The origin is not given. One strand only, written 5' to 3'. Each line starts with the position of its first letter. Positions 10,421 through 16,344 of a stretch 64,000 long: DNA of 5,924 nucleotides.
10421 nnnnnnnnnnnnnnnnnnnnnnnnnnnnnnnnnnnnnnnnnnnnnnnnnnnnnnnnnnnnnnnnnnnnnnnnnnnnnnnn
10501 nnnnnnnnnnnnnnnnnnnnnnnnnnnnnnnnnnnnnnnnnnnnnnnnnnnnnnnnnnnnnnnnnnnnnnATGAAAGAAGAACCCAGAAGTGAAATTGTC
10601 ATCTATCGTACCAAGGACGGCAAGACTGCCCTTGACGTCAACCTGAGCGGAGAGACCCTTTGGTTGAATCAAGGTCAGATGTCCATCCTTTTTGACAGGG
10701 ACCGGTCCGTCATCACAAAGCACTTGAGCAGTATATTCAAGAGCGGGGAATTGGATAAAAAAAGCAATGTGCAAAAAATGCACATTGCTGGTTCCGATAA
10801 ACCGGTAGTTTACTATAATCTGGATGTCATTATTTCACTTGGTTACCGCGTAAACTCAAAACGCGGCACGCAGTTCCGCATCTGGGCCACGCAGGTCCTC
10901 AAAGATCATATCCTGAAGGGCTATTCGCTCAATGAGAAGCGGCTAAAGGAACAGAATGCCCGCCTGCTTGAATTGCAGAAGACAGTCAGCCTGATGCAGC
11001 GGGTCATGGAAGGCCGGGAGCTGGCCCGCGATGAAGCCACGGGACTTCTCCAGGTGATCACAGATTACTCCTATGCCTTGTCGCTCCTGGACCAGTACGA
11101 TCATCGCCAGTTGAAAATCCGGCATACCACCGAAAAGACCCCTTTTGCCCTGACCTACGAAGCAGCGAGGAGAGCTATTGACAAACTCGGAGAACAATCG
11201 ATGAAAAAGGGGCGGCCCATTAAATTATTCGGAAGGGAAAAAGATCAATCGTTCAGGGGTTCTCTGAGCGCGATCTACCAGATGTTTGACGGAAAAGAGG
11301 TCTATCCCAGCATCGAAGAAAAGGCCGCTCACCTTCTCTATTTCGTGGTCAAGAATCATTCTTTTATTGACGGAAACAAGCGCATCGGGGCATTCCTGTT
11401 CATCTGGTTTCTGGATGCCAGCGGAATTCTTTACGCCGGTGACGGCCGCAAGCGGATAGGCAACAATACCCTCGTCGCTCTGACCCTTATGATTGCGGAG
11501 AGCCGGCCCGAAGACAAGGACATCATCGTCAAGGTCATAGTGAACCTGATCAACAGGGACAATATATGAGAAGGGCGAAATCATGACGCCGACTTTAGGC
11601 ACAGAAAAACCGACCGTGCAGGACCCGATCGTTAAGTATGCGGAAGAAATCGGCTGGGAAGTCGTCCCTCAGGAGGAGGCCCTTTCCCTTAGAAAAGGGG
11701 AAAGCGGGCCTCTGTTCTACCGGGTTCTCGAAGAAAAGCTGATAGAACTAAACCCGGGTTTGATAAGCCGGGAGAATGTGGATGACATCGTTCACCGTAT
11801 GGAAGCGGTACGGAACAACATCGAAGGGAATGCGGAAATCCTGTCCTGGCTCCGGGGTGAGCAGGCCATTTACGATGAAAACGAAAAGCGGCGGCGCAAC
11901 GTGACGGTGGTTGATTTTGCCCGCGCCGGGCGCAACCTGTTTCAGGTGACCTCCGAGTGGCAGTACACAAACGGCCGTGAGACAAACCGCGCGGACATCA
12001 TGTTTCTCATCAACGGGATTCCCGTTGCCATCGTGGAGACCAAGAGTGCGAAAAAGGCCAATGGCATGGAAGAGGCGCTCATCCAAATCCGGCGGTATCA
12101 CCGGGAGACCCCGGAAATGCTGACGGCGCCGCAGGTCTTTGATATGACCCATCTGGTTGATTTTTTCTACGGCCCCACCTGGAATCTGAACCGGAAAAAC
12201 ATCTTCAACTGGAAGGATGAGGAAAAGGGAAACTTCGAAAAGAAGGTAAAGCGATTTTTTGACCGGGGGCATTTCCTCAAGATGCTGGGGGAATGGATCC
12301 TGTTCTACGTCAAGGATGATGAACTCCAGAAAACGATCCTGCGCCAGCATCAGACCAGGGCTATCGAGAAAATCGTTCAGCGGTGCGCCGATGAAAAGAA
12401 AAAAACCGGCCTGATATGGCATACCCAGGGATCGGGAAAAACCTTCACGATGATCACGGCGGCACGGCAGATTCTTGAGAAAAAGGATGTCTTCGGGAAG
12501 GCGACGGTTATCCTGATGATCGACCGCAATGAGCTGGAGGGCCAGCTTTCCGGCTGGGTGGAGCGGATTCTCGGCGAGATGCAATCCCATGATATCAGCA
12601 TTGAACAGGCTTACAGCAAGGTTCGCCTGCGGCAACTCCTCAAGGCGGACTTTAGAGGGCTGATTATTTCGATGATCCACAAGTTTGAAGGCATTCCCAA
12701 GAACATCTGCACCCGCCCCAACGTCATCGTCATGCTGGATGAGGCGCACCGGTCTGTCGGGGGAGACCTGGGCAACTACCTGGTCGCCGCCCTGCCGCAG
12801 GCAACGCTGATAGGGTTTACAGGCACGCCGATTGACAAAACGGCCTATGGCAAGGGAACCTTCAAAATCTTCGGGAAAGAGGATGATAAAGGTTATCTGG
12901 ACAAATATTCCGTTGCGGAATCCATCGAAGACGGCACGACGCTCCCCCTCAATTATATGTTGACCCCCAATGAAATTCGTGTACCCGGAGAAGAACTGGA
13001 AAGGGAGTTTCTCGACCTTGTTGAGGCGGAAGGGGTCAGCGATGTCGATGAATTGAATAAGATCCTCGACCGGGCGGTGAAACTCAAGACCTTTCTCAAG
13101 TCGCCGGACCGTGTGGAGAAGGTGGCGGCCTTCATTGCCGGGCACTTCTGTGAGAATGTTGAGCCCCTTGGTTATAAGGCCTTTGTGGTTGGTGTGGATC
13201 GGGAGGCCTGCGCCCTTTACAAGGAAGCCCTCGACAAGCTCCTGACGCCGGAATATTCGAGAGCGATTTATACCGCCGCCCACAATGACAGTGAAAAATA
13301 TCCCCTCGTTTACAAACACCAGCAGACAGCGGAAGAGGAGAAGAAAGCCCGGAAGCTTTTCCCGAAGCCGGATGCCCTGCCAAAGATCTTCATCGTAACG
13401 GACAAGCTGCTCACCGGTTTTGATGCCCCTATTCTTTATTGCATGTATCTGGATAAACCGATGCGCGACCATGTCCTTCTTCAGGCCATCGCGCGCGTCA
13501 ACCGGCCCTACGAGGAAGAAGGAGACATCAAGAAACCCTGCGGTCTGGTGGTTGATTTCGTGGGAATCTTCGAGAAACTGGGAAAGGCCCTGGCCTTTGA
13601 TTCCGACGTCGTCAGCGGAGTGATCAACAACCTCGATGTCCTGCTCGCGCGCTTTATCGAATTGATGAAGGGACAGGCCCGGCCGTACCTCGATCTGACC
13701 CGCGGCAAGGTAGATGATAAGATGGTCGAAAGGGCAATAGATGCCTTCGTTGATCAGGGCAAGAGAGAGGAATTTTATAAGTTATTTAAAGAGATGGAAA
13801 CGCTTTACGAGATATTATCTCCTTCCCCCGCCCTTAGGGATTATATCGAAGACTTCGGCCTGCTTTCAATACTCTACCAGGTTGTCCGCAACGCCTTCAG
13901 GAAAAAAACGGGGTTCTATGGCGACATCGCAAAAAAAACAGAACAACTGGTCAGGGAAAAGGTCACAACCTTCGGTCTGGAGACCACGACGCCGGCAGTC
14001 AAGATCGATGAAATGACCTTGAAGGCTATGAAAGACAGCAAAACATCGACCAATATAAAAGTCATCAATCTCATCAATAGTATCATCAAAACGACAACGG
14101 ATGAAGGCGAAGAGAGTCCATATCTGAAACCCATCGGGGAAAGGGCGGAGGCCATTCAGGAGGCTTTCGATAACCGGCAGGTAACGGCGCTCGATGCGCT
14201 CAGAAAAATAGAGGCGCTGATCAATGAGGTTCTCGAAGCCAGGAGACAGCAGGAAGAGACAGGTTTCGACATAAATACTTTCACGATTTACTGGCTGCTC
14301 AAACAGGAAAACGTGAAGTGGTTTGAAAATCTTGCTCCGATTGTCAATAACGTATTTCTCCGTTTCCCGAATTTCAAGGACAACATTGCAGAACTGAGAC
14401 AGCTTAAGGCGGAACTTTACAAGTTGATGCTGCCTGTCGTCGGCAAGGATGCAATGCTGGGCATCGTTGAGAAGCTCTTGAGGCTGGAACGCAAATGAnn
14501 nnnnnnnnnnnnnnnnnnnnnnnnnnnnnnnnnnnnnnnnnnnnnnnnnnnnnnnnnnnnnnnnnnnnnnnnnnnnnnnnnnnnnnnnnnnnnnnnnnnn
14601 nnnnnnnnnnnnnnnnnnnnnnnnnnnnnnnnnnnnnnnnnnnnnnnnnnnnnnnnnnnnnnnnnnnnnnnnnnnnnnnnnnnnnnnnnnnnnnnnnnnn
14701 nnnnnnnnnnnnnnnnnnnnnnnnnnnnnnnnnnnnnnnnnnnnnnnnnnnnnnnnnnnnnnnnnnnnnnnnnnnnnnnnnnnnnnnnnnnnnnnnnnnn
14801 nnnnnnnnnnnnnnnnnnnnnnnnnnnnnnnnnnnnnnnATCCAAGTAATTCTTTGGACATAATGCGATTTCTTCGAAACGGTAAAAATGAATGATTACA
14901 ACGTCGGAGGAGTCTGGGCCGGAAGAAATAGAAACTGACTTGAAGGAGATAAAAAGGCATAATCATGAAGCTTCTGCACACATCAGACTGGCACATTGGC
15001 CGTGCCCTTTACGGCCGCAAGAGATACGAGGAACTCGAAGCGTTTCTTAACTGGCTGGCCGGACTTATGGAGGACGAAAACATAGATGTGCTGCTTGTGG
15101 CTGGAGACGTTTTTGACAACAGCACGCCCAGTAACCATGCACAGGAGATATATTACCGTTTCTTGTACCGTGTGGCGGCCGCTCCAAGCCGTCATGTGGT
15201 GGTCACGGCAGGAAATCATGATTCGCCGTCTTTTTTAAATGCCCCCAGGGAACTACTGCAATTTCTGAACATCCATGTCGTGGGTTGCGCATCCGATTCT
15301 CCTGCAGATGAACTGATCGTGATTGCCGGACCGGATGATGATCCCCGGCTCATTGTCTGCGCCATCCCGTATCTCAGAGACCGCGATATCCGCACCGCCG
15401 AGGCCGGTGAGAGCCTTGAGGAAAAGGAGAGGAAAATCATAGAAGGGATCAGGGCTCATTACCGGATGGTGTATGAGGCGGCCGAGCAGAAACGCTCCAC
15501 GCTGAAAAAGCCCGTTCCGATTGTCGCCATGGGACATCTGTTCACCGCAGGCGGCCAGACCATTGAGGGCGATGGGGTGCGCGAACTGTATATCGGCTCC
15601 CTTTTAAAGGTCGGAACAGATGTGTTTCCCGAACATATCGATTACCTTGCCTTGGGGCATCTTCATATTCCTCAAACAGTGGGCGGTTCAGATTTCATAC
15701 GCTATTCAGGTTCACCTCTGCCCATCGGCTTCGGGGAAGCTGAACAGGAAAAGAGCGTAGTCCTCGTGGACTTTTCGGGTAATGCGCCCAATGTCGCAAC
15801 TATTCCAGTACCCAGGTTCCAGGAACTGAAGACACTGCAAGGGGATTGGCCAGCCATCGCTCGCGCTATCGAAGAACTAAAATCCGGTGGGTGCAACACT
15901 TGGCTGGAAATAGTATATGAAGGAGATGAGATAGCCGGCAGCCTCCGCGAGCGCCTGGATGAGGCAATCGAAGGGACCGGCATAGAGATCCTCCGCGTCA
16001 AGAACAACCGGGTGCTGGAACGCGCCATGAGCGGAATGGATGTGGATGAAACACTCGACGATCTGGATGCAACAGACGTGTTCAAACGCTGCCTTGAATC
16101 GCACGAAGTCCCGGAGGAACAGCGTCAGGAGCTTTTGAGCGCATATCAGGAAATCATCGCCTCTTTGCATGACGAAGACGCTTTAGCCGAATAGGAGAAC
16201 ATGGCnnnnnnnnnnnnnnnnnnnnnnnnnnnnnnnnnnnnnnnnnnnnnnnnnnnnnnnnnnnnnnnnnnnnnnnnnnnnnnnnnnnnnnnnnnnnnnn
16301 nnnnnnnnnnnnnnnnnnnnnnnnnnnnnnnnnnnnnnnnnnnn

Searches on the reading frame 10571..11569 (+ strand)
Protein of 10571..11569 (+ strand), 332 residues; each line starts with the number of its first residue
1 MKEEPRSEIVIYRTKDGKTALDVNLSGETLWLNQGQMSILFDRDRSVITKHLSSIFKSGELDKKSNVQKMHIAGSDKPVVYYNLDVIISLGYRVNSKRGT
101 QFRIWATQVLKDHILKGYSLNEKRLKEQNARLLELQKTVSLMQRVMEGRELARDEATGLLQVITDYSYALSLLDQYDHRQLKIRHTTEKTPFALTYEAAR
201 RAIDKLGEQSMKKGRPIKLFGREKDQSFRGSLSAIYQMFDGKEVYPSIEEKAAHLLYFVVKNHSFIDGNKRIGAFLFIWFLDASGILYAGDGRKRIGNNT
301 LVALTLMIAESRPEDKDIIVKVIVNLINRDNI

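Call 11: search_protein_families(library=ncbifam, max_evalue=1e-10, proteins=[window:10571-11569:+])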
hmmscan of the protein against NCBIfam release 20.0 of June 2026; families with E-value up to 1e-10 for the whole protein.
window:10571-11569:+ (332 aa): 0 families

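Call 63: search_protein_families(library=pfam, max_evalue=0.01, proteins=[window:10571-11569:+])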
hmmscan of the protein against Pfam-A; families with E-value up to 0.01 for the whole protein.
window:10571-11569:+ (332 aa): 2 families
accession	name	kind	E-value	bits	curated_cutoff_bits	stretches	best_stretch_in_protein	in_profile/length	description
PF13310.11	Virulence_RhuM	-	3.9e-22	79.2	33.7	1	74-150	16-89/252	Virulence protein RhuM family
PF02661.23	Fic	-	3.1e-11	44.4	24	1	226-281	30-93/93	Fic/DOC family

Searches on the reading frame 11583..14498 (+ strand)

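Call 11: search_protein_families(library=ncbifam, max_evalue=1e-10, proteins=[window:11583-14498:+])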
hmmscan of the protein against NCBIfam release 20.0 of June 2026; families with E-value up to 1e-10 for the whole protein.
window:11583-14498:+ (971 aa): 1 family
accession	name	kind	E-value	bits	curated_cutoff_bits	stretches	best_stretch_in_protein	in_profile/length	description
TIGR00348.1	hsdR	subfamily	1.3e-132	443.6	284.55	1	11-670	3-665/674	HsdR family type I site-specific deoxyribonuclease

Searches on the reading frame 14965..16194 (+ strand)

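Call 11: search_protein_families(library=ncbifam, max_evalue=1e-10, proteins=[window:14965-16194:+])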
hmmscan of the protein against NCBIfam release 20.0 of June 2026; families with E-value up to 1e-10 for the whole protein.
window:14965-16194:+ (409 aa): 5 families
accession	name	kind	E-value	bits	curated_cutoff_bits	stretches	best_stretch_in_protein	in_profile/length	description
NF008206.2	PRK10966.1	equivalog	3.5e-113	378.6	450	1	1-379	1-378/380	exonuclease subunit SbcD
TIGR00619.1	sbcd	subfamily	2.8e-62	210.8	77.65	1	1-263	1-251/252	exonuclease subunit SbcD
NF041754.1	sbcd_Bac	equivalog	6.4e-47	160.6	750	1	1-272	1-261/390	exonuclease subunit SbcD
NF041753.2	sbcd_Staph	equivalog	2.2e-30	105.7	480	2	1-96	1-96/375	exonuclease subunit SbcD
NF041031.1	Mre11_Sulfo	equivalog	4.7e-14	52.4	500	0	3-105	2-106/374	DNA double-strand break repair protein Mre11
